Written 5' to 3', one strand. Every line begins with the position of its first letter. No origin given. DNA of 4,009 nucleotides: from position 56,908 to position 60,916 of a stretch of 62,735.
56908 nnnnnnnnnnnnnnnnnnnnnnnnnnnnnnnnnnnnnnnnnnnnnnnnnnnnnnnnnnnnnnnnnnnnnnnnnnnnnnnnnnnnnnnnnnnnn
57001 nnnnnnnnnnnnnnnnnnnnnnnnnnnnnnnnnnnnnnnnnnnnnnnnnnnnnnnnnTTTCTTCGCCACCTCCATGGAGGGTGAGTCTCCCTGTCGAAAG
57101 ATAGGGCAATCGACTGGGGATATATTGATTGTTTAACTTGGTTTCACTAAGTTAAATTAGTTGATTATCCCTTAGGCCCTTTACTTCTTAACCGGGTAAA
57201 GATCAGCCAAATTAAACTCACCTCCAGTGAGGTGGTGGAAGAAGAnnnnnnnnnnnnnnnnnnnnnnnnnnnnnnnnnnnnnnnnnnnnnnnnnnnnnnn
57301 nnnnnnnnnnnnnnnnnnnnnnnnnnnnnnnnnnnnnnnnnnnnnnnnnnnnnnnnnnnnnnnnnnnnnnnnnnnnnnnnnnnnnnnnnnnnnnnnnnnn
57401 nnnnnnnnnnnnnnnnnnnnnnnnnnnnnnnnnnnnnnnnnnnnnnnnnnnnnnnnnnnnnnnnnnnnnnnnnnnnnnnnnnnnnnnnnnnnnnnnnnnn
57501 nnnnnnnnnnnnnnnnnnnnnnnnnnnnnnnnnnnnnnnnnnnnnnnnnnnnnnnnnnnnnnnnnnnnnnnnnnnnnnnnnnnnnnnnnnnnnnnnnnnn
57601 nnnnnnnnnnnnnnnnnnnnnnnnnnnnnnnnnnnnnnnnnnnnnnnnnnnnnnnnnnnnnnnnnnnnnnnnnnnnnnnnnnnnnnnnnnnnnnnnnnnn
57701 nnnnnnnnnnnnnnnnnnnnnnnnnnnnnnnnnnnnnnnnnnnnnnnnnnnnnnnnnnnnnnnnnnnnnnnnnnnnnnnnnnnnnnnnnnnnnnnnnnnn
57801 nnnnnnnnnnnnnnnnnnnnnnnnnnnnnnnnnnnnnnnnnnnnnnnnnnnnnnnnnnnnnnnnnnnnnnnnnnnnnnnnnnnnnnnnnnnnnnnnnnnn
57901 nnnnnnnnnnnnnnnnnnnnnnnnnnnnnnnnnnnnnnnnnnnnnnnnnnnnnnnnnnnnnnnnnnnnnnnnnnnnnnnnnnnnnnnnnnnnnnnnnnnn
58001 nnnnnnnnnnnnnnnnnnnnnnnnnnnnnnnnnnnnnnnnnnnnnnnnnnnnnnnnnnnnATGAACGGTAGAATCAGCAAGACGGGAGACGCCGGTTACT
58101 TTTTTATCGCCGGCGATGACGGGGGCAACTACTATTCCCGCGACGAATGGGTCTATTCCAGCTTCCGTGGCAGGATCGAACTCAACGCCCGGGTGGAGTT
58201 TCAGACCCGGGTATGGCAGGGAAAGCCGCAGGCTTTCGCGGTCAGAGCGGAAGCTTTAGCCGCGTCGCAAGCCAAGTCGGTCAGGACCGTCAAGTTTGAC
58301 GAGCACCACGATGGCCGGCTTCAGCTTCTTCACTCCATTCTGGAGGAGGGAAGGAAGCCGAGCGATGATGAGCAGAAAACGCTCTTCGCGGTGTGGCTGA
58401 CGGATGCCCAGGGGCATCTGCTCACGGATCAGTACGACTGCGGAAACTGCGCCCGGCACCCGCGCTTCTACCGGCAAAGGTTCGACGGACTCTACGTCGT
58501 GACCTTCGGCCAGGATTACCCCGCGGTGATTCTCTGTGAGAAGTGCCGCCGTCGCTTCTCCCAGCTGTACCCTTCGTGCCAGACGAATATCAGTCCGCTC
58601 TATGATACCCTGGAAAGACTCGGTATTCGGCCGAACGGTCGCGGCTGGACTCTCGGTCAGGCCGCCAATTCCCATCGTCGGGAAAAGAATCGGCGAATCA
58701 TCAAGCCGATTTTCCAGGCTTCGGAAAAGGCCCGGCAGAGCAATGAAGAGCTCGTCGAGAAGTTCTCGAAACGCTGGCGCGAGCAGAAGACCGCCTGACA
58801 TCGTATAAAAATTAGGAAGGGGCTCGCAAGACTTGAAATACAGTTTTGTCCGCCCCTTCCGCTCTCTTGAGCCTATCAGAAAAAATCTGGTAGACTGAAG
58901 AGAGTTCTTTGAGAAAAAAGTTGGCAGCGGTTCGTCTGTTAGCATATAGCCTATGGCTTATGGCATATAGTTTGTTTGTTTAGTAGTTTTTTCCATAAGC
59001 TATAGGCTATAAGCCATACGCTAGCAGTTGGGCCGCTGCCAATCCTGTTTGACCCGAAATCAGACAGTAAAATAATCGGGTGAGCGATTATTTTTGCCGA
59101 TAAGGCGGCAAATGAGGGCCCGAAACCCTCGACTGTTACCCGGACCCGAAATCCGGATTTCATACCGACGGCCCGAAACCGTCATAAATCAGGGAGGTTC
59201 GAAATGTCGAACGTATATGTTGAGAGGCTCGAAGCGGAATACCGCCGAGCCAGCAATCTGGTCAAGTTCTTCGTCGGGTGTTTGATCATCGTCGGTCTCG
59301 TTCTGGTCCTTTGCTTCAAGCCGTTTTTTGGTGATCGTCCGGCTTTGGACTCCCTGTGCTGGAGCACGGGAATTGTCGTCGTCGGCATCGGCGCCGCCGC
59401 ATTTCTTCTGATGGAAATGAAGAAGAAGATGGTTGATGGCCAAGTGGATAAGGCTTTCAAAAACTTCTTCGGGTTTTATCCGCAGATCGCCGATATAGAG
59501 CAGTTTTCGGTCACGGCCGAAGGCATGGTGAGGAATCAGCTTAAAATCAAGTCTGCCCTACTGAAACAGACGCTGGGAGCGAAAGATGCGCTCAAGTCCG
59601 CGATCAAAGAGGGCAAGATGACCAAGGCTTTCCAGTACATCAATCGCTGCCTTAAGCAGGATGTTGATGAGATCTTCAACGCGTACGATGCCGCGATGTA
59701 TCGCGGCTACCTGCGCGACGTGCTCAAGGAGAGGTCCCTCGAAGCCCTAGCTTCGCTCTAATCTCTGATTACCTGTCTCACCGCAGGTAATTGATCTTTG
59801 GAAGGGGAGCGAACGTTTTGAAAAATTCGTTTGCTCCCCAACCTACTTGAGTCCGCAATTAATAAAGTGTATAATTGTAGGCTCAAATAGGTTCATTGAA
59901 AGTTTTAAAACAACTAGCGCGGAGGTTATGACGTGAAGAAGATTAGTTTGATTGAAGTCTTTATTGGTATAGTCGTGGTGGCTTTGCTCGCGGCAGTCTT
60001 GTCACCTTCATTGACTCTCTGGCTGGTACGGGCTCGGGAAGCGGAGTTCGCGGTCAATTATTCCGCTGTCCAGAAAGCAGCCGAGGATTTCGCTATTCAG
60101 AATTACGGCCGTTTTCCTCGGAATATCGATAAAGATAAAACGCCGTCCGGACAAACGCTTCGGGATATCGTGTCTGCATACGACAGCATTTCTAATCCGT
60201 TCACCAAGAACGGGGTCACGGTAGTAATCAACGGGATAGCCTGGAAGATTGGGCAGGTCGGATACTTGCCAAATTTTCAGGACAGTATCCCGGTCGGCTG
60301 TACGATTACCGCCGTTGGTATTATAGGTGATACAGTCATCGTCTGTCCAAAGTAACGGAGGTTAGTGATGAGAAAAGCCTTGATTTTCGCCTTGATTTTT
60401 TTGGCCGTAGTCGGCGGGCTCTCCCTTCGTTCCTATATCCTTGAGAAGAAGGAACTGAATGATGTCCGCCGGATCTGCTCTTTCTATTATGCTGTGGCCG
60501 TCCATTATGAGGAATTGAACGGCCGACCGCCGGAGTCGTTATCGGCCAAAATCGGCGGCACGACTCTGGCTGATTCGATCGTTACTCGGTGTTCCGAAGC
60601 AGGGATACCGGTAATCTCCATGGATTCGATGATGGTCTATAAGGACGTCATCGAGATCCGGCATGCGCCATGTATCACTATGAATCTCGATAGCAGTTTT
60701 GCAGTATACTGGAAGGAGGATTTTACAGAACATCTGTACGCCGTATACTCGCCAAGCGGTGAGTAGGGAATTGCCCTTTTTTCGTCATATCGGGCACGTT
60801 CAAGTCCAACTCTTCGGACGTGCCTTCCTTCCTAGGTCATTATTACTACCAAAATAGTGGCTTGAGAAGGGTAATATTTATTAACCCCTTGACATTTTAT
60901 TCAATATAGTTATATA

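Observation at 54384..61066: Compositionally distinct island of about 6.7 kb made of structured-RNA modules and small membrane proteins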

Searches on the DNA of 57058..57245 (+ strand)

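Call 36: build_rna_model(alignment_id=A3)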
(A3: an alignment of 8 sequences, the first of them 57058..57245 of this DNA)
Model R1 built from alignment A3 (8 sequences, 210 columns); structure: RNAalifold consensus.
model positions 161; base pairs 37; branch points 1; effective number of sequences 2.1; information 0.59 bits per position. Calibrated on 0.2 Mb of random sequence (short: E-values are rough).
structure used (alignment columns):
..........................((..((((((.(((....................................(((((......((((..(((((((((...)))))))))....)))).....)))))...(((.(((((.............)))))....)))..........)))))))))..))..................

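Call 37: search_with_rna_model(model_id=R1, sources=[window, L001, L004, L005], max_evalue=1)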
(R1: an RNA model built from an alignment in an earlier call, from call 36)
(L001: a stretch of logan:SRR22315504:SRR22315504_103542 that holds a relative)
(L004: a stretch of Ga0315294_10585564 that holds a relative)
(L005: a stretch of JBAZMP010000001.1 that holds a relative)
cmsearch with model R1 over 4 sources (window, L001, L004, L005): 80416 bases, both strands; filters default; matches with E-value up to 1: 14.
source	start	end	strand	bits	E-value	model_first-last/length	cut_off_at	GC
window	57059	57239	+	162.1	1.3e-41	1-161/161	no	0.44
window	57813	57994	+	158.6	1.1e-40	1-161/161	no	0.46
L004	750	931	-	146.7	1.6e-37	1-161/161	no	0.48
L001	5134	5313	+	143.2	1.4e-36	1-161/161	no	0.44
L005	2969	3122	-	137.8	4.1e-35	1-161/161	no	0.46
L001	2283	2435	+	131.8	1.6e-33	1-161/161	no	0.44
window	54876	55030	+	130.6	3.4e-33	1-161/161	no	0.44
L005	4180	4342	-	122.9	3.8e-31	1-161/161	no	0.48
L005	2966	3119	+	42.4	1.4e-09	1-161/161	no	0.47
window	57816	57997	-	40.2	5.4e-09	1-161/161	no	0.46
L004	747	928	+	37.3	3.2e-08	1-161/161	no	0.48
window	57062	57242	-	35.1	1.3e-07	1-161/161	no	0.44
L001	5137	5316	-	33.2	4e-07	1-161/161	no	0.44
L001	2295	2447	-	19.2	0.0022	1-161/161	no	0.45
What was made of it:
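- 57059..57239 (+): R2, the long form of R with an outer P0 helix. 162.1 bits (call 37).
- Checked: All are on the plus strand and there are none elsewhere in the window (covariance model, calls 36, 37).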

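Call 43: search_with_rna_model(model_id=R1, sources=[L006, L007, L008, L009], max_evalue=1)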
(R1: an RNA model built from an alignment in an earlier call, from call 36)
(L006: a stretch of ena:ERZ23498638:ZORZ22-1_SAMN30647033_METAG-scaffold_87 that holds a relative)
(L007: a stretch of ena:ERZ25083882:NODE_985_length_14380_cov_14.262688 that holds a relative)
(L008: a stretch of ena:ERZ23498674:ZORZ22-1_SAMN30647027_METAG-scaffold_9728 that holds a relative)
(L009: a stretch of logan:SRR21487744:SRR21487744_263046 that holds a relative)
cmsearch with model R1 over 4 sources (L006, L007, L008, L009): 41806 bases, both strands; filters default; matches with E-value up to 1: 7.
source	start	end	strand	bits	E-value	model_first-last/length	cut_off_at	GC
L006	9214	9363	+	65.7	4e-16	1-161/161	no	0.41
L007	9214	9363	+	65.7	4e-16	1-161/161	no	0.41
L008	2689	2838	+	65.7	4e-16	1-161/161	no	0.41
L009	390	539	+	65.7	4e-16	1-161/161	no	0.41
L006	8295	8438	+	54.9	3.1e-13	1-161/161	no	0.42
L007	8295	8438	+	54.9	3.1e-13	1-161/161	no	0.42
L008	1770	1913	+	54.9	3.1e-13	1-161/161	no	0.42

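Call 54: search_with_rna_model(model_id=R1, sources=[L010, L011, L012, L013], max_evalue=1)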
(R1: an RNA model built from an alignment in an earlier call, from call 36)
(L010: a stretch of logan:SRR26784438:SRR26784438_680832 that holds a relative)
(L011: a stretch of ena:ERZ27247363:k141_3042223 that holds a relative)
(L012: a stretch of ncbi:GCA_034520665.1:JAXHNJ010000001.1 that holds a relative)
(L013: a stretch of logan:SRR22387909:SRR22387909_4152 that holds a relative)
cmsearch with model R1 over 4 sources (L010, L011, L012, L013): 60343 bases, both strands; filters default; matches with E-value up to 1: 10.
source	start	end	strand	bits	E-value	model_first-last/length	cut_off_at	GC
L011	14011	14164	+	137.8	3.1e-35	1-161/161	no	0.46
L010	8050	8210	+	127.8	1.5e-32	1-161/161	no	0.43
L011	17305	17489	+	125.6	5.6e-32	1-161/161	no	0.43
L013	7195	7355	+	123.2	2.5e-31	1-161/161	no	0.49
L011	12791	12953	+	122.9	2.9e-31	1-161/161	no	0.48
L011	14014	14167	-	42.4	1e-09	1-161/161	no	0.47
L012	16220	16409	+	32.8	3.8e-07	1-161/161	no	0.39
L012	12735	12882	+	31.7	7.4e-07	1-161/161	no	0.39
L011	17308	17492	-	30.1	1.9e-06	1-161/161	no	0.43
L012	16223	16412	-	13.2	0.068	1-161/161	no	0.39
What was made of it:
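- It sits 47-83 nt upstream of start codons of different genes (calls 37, 54, 43).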

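Call 74: search_with_rna_model(model_id=R1, sources=[window, L001, L004, L006, L010, L011, L013], max_evalue=1e-11, make_alignment=true)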
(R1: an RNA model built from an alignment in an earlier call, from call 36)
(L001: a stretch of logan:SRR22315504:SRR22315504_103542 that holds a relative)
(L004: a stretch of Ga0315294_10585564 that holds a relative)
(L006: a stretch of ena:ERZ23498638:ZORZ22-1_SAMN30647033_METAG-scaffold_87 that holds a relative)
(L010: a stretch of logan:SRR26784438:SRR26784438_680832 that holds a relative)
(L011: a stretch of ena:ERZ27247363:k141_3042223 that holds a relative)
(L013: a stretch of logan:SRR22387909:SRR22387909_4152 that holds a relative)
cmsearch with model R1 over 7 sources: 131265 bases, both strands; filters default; matches with E-value up to 1e-11: 13.
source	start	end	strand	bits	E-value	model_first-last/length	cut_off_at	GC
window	57059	57239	+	162.1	2.1e-41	1-161/161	no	0.44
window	57813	57994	+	158.6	1.8e-40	1-161/161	no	0.46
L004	750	931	-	146.7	2.7e-37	1-161/161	no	0.48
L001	5134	5313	+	143.2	2.3e-36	1-161/161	no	0.44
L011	14011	14164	+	137.8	6.7e-35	1-161/161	no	0.46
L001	2283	2435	+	131.8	2.7e-33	1-161/161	no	0.44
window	54876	55030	+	130.6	5.5e-33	1-161/161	no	0.44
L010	8050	8210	+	127.8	3.2e-32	1-161/161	no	0.43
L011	17305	17489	+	125.6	1.2e-31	1-161/161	no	0.43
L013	7195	7355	+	123.2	5.4e-31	1-161/161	no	0.49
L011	12791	12953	+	122.9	6.3e-31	1-161/161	no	0.48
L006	9214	9363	+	65.7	1.3e-15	1-161/161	no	0.41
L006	8295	8438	+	54.9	9.8e-13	1-161/161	no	0.42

Alignment A9: 13 matches aligned to the model, 201 columns, each read 5' to 3' on its own strand. Consensus structure (alignment columns), stored with it:
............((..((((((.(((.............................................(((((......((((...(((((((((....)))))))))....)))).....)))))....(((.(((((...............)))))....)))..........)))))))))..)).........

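Call 86: search_with_rna_model(model_id=R1, sources=[L014, L015, L016], max_evalue=1)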
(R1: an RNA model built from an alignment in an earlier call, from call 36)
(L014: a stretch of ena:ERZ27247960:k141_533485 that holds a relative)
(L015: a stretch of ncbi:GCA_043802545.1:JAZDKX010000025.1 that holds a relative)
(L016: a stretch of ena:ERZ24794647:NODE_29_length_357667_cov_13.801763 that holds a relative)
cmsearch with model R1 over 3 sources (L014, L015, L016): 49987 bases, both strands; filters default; matches with E-value up to 1: 3.
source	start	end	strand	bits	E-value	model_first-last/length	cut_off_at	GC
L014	12886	13073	+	46.8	5.5e-11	1-161/161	no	0.47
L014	13555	13708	+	46.8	5.5e-11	1-161/161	no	0.41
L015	12614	12768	+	18.6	0.002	1-161/161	no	0.46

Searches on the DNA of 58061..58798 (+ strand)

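Call 46: search_rna_families(source=L006, start=7600, end=11200, threshold=evalue, max_evalue=1)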
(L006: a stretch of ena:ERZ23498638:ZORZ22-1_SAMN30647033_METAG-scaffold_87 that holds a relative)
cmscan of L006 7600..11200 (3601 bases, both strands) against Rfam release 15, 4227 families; matches with E-value up to 1: 5.
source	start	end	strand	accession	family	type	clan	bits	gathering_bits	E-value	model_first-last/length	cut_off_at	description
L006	8860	8926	-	RF02389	sau-31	Gene; sRNA;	-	30.1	50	0.064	1-66/66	no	Staphylococcus sRNA sau-31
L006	7899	8039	+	RF04180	BTnc231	Gene; sRNA;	-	28.4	80.4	0.005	1-154/154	no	Bacteroides sRNA BTnc231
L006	10661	10775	+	RF02411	snoR138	Gene; snRNA; snoRNA; HACA-box;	-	24.5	44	0.099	1-154/154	no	Small nucleolar RNA snoR138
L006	7870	7961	-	RF00558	L20_leader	Cis-reg; leader;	-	22.1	58.7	0.39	1-127/127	no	Ribosomal protein L20 leader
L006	10783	10840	-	RF03725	mir-7094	Gene; miRNA;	-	21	90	0.53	1-60/60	no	mir-7094 microRNA precursor family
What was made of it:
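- On Any Rfam RNA family (riboswitches, ribozymes, EAR, leaders, sRNAs): The same holds for L006 (call 46).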

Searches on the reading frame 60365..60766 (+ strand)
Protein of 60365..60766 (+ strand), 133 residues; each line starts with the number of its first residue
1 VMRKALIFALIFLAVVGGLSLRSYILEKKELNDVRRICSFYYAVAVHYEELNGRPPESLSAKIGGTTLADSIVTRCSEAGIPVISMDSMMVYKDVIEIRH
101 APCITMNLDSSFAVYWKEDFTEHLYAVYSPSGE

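Call 12: search_protein_families(library=phrogs, max_evalue=0.1, proteins=[window:60365-60766:+])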
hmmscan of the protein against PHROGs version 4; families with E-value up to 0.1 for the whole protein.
window:60365-60766:+ (133 aa): 0 families

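Call 21: search_protein_families(library=pfam, max_evalue=0.001, proteins=[window:60365-60766:+])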
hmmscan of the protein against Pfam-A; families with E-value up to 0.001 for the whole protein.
window:60365-60766:+ (133 aa): 0 families

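Call 90: search_protein_families(library=padloc, max_evalue=0.01, proteins=[window:60365-60766:+])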
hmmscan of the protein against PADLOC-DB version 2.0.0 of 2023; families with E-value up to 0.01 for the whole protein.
window:60365-60766:+ (133 aa): 0 families
